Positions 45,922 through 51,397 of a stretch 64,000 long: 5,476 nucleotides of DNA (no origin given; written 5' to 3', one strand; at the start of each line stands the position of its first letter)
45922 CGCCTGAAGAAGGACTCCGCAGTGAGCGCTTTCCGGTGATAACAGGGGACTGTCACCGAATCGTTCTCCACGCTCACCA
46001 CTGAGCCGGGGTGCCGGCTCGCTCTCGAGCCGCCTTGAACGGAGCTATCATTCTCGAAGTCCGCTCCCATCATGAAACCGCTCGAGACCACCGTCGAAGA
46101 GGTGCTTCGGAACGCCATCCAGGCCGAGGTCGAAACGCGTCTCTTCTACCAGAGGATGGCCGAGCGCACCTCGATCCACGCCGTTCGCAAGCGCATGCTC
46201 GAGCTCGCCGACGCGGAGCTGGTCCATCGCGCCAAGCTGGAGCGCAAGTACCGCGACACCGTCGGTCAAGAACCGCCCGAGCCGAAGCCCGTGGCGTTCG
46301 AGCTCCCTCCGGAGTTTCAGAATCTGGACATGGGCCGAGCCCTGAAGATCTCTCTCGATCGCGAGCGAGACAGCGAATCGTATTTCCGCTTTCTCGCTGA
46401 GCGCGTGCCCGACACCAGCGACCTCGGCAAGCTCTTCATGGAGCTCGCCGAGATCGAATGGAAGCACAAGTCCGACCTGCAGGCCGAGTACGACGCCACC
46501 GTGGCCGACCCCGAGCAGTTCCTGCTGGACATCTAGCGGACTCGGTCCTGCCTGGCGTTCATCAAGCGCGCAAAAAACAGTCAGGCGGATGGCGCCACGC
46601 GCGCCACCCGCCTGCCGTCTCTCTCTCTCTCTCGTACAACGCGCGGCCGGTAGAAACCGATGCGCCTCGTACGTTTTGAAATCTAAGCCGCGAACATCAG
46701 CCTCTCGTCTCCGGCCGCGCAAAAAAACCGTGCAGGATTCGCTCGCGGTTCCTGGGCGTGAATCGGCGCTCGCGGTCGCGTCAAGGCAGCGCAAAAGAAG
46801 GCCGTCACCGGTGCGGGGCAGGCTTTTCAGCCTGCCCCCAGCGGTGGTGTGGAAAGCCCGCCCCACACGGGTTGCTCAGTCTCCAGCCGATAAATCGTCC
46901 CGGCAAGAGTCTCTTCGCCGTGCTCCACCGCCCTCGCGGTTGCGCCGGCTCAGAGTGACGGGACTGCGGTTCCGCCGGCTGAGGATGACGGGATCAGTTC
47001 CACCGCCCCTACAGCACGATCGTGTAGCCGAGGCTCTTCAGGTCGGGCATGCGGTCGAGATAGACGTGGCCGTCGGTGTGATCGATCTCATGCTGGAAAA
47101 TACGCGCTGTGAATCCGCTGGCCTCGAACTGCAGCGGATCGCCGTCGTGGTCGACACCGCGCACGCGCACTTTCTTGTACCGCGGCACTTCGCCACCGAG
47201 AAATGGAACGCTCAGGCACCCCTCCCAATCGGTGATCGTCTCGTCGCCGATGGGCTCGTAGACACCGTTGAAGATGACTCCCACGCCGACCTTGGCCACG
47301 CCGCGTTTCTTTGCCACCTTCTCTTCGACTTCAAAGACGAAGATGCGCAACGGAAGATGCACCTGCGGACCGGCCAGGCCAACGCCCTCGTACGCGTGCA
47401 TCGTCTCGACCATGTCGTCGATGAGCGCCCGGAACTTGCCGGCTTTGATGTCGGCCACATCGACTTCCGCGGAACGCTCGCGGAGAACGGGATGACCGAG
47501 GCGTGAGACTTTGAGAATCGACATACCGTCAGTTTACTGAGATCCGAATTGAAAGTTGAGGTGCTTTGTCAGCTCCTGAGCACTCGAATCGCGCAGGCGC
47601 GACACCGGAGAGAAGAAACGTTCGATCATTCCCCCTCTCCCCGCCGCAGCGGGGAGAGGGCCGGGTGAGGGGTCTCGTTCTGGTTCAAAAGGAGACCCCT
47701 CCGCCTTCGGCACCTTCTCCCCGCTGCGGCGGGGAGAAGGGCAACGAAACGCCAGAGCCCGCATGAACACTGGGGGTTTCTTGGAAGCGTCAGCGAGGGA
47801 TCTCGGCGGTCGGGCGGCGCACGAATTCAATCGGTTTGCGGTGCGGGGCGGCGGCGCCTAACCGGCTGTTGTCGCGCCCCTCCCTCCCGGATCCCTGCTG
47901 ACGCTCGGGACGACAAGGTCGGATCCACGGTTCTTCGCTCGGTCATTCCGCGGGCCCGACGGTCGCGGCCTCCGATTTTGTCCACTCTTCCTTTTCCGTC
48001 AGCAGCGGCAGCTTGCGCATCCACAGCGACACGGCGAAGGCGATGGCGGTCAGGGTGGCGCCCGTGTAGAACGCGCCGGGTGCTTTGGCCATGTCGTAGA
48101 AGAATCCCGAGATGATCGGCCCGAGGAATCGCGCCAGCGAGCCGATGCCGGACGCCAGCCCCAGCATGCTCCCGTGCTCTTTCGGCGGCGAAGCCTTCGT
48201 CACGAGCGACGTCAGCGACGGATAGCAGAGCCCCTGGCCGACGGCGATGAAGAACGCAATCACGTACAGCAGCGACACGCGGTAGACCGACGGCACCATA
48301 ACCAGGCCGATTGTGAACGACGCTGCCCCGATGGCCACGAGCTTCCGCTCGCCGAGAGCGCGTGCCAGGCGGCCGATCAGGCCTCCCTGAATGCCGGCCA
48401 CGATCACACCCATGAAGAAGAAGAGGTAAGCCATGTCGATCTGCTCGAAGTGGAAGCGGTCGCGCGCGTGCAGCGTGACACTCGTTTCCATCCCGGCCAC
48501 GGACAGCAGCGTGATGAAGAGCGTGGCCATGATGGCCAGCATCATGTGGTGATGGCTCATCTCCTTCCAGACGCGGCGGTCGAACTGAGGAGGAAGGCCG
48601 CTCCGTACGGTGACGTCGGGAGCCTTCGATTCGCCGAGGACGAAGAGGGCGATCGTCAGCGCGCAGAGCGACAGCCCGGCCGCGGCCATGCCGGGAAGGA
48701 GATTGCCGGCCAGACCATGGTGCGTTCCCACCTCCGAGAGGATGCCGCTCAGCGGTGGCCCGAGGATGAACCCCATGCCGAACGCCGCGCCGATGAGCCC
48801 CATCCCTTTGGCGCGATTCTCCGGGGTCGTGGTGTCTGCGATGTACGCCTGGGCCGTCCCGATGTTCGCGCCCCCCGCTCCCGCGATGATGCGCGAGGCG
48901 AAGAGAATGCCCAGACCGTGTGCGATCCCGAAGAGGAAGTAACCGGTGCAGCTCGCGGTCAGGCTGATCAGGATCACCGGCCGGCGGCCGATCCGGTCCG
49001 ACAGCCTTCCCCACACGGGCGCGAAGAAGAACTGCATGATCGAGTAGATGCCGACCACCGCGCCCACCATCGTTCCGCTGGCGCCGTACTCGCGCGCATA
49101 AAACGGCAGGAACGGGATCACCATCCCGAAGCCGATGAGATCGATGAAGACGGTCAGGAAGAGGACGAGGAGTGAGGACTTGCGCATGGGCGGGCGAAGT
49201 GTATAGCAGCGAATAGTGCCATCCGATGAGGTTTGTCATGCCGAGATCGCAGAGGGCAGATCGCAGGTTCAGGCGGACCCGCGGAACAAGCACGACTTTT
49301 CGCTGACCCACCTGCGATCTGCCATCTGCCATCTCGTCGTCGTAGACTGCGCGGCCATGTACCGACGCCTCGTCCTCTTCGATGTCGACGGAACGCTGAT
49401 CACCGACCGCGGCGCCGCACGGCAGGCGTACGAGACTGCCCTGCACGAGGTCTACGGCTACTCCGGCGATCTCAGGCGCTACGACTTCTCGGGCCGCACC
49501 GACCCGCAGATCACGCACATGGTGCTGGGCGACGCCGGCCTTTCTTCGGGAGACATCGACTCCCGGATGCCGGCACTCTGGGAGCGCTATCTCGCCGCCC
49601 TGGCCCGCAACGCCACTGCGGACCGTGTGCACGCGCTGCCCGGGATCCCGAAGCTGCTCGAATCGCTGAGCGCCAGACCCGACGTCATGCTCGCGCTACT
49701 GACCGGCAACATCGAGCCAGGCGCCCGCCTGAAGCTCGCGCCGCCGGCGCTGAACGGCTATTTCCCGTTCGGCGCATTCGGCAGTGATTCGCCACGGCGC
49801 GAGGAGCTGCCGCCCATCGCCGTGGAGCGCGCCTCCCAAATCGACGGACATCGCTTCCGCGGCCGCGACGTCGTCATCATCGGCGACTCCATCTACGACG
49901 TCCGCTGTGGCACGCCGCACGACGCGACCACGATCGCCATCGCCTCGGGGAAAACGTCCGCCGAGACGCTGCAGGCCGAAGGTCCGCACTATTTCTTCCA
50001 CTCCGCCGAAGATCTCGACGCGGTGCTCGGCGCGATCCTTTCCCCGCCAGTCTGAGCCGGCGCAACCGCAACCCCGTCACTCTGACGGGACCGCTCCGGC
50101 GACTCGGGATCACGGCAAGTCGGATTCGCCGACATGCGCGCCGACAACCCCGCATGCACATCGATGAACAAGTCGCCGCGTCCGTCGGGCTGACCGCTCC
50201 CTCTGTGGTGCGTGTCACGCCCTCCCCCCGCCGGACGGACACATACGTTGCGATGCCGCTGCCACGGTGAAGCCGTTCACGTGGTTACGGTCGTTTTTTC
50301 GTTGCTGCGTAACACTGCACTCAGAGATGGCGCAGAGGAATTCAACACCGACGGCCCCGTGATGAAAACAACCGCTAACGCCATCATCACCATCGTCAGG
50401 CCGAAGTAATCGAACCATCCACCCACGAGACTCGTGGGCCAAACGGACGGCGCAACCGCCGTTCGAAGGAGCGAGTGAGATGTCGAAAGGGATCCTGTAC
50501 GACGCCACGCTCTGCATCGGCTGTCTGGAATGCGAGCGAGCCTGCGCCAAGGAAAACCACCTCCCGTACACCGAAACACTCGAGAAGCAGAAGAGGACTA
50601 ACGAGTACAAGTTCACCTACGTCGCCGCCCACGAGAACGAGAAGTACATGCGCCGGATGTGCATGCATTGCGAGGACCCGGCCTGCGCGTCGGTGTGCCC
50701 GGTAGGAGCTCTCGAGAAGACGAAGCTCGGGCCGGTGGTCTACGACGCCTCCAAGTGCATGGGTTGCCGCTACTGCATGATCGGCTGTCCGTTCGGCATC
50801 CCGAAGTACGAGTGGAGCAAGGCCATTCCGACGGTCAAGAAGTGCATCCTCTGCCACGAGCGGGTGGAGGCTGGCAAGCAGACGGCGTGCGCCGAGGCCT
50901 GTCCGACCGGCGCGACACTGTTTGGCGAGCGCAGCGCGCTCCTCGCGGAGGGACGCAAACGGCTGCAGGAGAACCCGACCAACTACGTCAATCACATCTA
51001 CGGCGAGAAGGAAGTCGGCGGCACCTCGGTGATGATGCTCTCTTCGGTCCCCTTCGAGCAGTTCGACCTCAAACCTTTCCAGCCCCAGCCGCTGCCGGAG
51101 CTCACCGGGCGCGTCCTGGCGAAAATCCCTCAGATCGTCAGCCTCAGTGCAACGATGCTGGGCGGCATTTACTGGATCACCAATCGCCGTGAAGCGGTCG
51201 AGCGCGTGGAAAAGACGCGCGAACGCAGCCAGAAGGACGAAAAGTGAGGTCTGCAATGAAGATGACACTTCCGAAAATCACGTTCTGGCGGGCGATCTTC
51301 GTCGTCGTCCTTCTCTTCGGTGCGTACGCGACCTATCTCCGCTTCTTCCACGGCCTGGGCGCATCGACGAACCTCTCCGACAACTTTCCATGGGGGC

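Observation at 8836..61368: Hairpins whose two arms are tandem heptamer arrays: 17 copies of a repeat family defined by architecture, not sequence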

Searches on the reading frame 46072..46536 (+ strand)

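Call 45: search_protein_families(library=pfam, proteins=[window:46072-46536:+])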
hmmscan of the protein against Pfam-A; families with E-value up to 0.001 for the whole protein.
window:46072-46536:+ (154 aa): 2 families
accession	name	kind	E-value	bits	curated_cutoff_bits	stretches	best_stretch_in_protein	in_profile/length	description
PF02915.23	Rubrerythrin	-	1.2e-12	48.9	22.8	1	10-140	1-137/137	Rubrerythrin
PF09537.16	DUF2383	-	0.0003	21.3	30.8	0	90-148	5-62/111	Domain of unknown function (DUF2383)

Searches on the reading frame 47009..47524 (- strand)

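Call 45: search_protein_families(library=pfam, proteins=[window:47009-47524:-])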
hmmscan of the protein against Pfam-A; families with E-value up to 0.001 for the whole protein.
window:47009-47524:- (171 aa): 1 family
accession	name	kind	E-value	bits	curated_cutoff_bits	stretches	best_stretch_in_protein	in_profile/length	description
PF01327.26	Pep_deformylase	-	2.3e-47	160.9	22.8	1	4-163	2-154/156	Polypeptide deformylase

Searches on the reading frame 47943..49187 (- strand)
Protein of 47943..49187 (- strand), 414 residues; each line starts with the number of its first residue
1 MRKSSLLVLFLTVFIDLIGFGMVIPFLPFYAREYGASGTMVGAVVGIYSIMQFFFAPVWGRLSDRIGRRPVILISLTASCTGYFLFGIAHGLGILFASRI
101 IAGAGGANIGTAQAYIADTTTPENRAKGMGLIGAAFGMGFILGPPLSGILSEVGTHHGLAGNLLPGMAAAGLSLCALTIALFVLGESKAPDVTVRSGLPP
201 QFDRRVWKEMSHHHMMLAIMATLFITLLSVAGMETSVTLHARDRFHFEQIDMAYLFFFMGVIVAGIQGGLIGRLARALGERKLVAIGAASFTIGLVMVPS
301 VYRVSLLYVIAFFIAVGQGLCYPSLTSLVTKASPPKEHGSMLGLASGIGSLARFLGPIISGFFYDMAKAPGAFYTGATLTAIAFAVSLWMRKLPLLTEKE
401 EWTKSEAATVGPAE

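Call 34: search_protein_families(library=pfam, proteins=[window:47943-49187:-])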
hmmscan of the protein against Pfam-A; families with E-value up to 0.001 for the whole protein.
window:47943-49187:- (414 aa): 5 families
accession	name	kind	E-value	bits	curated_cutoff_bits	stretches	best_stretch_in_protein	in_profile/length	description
PF07690.21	MFS_1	-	7.9e-62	209.6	33.4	2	9-275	1-262/347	Major Facilitator Superfamily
PF12832.13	MFS_1_like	-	6.7e-20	71.9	25.2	2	2-151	210-362/373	MFS_1 like family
PF13347.12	MFS_2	-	6.7e-10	38.5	27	1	1-105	221-327/427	MFS/sugar transport protein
PF00083.30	Sugar_tr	-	5.4e-09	35.9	22.3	1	37-154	44-165/452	Sugar (and other) transporter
PF06779.20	MFS_4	-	1.5e-05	25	26.3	1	8-177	194-361/364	Uncharacterised MFS-type transporter YbfB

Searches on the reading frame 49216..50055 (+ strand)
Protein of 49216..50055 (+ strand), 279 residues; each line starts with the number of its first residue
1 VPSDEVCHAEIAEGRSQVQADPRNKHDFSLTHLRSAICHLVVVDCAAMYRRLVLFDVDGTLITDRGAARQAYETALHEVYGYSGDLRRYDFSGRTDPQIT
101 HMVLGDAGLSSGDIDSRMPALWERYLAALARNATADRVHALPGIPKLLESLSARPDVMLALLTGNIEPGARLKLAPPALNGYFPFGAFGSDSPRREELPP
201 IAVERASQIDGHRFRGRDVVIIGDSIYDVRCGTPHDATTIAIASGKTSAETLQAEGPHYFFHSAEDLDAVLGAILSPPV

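Call 34: search_protein_families(library=pfam, proteins=[window:49216-50055:+])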
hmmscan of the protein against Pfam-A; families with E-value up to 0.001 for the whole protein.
window:49216-50055:+ (279 aa): 4 families
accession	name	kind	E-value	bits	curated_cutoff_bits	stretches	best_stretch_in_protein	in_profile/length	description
PF12710.13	HAD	-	1.8e-12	48.5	27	1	53-231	1-187/189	haloacid dehalogenase-like hydrolase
PF13419.12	HAD_2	-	1.1e-09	39.1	23.8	1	53-241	1-177/178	Haloacid dehalogenase-like hydrolase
PF00702.32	Hydrolase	-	1.9e-09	38.7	26.4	1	51-230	2-185/191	haloacid dehalogenase-like hydrolase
PF13242.12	Hydrolase_like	-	7.9e-08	32.5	22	1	213-266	18-74/75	HAD-hyrolase-like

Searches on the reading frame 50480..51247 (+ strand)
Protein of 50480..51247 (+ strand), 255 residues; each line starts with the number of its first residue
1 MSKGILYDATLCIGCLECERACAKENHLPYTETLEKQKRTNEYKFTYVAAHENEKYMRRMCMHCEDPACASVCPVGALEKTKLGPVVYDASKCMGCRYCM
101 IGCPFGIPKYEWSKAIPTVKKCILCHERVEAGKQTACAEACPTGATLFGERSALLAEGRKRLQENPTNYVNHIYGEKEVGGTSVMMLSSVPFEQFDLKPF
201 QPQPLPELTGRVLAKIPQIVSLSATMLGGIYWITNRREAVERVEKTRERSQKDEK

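Call 45: search_protein_families(library=pfam, proteins=[window:50480-51247:+])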
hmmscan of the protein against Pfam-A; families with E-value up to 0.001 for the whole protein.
window:50480-51247:+ (255 aa): 10 families
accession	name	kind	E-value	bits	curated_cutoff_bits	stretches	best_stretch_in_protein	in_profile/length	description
PF13247.11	Fer4_11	-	4.8e-21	75.3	26.2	1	56-151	5-100/100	4Fe-4S dicluster domain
PF12838.12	Fer4_7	-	2.1e-13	51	27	2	12-77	2-52/52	4Fe-4S dicluster domain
PF13237.11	Fer4_10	-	5.6e-11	42.6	25.5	2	86-142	2-53/53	4Fe-4S dicluster domain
PF12837.12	Fer4_6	-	1.4e-10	41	25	2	86-107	2-23/24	4Fe-4S binding domain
PF13187.11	Fer4_9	-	1.7e-10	41.2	27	2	92-145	1-51/52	4Fe-4S dicluster domain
PF00037.32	Fer4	-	5.8e-10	39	21.1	1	86-107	1-22/24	4Fe-4S binding domain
PF12797.12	Fer4_2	-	3e-09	36.7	24.5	1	85-105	2-22/22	4Fe-4S binding domain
PF12798.12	Fer4_3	-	1.1e-05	26.3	27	0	61-77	1-15/15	4Fe-4S binding domain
PF13183.11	Fer4_8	-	0.0007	20.5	27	0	10-76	3-67/68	4Fe-4S dicluster domain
PF13484.11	Fer4_16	-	0.00089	20.4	30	0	12-75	2-65/66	4Fe-4S double cluster binding domain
